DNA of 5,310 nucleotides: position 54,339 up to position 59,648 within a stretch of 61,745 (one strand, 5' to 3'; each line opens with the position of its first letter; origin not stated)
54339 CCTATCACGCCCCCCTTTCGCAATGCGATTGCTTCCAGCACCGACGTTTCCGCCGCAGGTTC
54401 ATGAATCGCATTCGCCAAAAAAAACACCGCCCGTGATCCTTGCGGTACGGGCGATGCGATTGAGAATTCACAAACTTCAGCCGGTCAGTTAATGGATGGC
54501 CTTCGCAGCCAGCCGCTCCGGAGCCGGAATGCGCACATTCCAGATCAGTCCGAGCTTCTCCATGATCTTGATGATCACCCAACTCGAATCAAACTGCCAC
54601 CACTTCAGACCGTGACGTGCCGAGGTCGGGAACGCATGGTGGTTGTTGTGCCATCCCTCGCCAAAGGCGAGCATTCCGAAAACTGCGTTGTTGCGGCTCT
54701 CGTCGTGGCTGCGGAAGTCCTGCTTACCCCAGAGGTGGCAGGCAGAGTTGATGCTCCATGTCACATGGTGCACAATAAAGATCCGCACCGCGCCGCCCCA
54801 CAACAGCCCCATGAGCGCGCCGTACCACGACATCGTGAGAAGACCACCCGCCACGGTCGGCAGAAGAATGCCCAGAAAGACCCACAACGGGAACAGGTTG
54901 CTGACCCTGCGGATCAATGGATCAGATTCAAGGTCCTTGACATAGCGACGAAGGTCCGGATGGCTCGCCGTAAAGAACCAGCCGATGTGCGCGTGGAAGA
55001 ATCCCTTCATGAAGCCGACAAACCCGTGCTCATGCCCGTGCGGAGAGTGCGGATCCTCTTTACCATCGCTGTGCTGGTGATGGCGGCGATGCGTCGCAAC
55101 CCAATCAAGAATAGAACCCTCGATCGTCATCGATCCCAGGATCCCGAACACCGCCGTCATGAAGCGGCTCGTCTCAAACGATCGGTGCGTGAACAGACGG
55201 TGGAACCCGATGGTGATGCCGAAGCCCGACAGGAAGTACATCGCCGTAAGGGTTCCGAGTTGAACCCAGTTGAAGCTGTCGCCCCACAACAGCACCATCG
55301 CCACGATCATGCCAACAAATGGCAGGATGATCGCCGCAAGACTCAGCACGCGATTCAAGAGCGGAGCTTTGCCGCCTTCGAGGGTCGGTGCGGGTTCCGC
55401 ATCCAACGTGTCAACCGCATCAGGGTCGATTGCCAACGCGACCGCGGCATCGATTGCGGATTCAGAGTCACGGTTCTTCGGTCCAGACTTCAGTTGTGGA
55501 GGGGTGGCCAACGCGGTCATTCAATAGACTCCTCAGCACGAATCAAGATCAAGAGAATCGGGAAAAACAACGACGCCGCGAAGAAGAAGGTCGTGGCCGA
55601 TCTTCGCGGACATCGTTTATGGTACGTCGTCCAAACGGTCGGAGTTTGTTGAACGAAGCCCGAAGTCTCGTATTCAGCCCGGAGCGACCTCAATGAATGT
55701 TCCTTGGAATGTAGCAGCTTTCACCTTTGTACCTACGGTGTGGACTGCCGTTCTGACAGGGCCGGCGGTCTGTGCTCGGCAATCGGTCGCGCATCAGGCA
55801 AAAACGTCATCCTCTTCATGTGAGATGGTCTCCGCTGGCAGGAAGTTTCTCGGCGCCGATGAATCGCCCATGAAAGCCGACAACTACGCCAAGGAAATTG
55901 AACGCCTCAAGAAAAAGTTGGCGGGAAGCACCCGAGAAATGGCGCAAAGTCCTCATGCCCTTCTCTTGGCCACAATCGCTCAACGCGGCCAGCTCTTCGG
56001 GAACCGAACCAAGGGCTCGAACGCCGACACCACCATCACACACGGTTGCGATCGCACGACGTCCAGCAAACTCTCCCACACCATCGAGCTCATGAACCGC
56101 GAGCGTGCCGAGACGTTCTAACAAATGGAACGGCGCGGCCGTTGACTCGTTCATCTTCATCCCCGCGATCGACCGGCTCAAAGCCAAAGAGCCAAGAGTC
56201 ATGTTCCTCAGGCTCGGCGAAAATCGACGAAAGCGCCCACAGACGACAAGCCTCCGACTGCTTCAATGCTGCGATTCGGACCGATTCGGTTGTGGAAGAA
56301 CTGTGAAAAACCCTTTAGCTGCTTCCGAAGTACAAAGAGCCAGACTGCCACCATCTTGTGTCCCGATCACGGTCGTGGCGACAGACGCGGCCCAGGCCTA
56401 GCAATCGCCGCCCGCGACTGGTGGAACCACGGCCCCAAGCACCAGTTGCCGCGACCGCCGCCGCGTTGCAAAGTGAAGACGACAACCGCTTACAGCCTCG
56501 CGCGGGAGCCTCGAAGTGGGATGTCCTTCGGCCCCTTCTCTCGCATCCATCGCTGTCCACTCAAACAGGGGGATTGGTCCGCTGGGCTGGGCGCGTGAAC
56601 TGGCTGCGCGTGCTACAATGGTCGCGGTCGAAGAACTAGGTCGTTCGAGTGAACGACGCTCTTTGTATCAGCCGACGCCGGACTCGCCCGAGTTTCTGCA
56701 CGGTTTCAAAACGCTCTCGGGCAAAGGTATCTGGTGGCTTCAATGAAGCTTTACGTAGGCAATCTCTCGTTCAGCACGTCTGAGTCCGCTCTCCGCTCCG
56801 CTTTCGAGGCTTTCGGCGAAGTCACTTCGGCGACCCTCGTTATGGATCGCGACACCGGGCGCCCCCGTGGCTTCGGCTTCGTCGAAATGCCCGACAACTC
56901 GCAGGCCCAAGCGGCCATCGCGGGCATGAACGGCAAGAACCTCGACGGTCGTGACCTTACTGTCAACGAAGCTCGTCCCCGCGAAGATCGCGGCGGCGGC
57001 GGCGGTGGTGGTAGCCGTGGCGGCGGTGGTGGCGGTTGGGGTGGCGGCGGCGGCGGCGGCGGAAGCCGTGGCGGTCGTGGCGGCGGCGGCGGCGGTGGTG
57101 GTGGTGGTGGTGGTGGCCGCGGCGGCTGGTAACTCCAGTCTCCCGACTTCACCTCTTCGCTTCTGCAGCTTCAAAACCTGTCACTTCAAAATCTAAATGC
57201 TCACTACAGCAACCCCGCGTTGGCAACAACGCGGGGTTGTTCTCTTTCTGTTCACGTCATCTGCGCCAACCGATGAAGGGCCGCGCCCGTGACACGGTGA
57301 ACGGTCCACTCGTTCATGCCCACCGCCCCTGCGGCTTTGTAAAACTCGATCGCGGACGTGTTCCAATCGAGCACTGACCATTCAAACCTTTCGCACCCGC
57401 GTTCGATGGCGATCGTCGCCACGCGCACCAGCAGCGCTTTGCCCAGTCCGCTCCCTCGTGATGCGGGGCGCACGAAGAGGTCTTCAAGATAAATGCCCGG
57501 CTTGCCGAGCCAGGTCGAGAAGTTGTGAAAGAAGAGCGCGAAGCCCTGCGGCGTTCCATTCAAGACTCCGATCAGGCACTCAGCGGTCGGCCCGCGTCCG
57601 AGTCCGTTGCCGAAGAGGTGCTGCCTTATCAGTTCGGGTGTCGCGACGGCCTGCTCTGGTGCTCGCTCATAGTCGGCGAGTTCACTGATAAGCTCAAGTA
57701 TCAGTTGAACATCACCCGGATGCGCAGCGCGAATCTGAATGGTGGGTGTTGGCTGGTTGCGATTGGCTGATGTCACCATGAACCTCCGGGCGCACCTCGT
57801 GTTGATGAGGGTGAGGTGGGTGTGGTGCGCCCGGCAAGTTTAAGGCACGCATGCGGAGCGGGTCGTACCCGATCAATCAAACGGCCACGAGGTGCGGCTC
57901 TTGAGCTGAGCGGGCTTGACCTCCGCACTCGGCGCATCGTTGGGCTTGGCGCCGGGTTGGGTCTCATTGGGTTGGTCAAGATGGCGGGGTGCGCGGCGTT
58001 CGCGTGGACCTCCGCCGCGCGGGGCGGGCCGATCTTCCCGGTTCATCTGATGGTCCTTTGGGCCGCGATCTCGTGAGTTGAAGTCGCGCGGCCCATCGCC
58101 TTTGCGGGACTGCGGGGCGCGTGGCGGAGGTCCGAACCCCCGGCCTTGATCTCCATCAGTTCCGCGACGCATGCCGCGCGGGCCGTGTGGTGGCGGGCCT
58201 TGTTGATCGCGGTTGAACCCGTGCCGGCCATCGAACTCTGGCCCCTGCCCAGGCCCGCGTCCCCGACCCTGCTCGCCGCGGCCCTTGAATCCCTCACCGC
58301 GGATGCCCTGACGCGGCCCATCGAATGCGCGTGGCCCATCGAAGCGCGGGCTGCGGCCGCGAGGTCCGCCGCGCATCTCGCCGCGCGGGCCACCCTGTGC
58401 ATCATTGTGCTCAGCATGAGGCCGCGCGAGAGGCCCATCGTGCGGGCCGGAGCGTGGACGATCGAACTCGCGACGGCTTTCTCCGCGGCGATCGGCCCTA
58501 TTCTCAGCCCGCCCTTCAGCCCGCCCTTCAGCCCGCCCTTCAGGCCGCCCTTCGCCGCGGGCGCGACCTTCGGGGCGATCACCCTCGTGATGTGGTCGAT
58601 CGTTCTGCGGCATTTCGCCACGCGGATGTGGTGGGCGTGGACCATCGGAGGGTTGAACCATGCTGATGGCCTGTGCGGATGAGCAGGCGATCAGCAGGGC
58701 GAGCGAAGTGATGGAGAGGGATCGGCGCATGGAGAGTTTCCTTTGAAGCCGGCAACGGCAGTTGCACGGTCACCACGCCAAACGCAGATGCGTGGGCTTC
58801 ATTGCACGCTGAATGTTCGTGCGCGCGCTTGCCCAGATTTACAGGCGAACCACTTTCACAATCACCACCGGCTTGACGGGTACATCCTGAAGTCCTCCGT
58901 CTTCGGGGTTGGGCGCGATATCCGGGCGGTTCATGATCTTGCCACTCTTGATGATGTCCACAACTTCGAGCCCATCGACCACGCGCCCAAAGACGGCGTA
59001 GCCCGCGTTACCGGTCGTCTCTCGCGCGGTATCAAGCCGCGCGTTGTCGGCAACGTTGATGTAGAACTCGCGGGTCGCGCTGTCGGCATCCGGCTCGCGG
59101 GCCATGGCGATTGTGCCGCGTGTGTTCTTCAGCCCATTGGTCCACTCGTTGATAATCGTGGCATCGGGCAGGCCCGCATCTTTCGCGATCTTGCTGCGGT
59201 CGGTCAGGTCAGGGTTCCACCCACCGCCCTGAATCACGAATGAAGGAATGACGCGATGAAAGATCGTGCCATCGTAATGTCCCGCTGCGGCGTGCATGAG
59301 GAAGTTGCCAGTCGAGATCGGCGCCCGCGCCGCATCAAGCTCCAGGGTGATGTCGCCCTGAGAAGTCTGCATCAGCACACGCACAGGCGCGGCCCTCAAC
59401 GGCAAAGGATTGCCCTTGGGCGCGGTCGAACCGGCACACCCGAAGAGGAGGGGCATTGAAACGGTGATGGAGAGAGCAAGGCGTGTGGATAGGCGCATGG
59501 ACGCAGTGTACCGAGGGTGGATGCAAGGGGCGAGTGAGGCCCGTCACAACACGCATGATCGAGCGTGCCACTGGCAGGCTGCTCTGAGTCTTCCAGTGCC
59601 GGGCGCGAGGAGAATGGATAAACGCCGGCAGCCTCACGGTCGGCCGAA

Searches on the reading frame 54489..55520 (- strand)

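Call 82: search_protein_families(library=pfam, proteins=[window:54489-55520:-], max_evalue=0.0001)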
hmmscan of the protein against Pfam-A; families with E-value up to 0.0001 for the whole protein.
window:54489-55520:- (343 aa): 1 family
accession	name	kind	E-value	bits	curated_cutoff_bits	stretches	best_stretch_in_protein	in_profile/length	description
PF00487.30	FA_desaturase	-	4.6e-23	82.7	29.7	1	85-314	3-235/253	Fatty acid desaturase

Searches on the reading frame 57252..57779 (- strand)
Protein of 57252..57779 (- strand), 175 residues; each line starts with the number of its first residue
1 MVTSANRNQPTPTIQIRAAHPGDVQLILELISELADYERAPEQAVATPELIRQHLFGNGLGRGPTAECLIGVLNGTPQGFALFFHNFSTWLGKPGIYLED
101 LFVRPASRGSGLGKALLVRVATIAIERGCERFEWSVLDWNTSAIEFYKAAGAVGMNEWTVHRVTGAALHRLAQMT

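Call 89: search_protein_families(library=pfam, proteins=[window:57252-57779:-], max_evalue=0.0001)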
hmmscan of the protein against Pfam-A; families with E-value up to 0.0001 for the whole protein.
window:57252-57779:- (175 aa): 2 families
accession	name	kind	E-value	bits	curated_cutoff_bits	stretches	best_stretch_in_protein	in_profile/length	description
PF00583.31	Acetyltransf_1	-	1.2e-16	61.4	20.7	1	56-151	27-115/116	Acetyltransferase (GNAT) family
PF13508.13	Acetyltransf_7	-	3.4e-08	34.2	27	1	70-151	7-81/84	Acetyltransferase (GNAT) domain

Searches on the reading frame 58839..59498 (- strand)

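Call 89: search_protein_families(library=pfam, proteins=[window:58839-59498:-], max_evalue=0.0001)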
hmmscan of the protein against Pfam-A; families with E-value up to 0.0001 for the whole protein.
window:58839-59498:- (219 aa): 1 family
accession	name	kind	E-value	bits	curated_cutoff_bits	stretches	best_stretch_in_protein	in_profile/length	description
PF00160.26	Pro_isomerase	-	1.4e-37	129.8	21.7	1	41-215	2-156/159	Cyclophilin type peptidyl-prolyl cis-trans isomerase/CLD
